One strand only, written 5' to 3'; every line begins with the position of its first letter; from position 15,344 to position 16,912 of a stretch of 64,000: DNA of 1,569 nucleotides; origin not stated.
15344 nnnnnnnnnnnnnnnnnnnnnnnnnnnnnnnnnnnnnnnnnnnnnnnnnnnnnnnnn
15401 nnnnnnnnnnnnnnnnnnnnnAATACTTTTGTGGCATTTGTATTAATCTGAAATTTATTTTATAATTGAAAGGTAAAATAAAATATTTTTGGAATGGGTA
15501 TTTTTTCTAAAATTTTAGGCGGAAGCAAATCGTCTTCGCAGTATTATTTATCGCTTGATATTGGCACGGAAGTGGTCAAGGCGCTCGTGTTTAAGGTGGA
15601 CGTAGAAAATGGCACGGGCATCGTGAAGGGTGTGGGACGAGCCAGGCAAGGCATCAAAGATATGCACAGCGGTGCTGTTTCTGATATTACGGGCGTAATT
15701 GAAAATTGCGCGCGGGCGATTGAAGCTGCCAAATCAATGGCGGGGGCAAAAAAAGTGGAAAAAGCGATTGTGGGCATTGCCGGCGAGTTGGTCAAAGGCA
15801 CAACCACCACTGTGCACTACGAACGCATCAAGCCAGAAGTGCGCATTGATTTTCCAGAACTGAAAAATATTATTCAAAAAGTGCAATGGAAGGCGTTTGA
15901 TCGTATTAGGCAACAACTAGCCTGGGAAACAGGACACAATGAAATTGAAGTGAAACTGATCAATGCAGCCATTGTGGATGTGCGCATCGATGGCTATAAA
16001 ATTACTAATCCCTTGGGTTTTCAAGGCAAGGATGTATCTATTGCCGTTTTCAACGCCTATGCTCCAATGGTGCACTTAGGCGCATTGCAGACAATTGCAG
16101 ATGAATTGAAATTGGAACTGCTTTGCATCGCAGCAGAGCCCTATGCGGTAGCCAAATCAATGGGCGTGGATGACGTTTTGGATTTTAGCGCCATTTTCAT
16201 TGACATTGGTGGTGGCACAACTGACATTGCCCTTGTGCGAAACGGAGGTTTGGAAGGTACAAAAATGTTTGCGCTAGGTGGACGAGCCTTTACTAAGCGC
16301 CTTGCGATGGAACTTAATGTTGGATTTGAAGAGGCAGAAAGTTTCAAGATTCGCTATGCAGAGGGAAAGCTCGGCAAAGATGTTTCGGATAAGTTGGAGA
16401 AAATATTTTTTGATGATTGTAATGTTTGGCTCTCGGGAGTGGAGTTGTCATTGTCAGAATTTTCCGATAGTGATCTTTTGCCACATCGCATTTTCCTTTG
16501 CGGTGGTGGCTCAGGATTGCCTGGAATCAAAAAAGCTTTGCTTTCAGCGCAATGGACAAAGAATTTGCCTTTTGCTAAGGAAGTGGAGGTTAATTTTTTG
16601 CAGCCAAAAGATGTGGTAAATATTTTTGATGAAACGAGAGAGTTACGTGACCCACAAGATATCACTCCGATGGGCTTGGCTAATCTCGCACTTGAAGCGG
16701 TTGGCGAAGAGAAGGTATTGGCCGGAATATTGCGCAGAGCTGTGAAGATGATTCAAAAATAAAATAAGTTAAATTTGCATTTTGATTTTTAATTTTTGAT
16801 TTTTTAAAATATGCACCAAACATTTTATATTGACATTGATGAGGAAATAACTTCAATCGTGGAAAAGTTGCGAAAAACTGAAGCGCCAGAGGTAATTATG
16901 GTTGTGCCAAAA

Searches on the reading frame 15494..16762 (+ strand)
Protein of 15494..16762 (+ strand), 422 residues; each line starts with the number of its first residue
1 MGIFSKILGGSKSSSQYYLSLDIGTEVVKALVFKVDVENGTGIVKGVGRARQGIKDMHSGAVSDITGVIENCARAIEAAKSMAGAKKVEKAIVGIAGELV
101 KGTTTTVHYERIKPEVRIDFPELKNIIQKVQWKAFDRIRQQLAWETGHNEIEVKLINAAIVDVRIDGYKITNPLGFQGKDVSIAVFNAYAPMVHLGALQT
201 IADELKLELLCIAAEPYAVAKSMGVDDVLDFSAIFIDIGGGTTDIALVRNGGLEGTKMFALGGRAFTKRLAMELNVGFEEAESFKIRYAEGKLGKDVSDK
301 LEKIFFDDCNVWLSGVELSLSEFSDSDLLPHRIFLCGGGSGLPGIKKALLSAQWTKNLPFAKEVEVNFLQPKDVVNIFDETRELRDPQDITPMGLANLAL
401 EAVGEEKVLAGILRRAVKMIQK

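Call 83: search_protein_families(library=pfam, max_evalue=1e-8, proteins=[window:15494-16762:+])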
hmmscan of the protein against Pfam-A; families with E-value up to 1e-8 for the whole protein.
window:15494-16762:+ (422 aa): 1 family
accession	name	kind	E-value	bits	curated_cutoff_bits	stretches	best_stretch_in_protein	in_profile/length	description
PF14450.12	FtsA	-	1.2e-14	55.2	31.8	1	235-360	2-103/127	Cell division protein FtsA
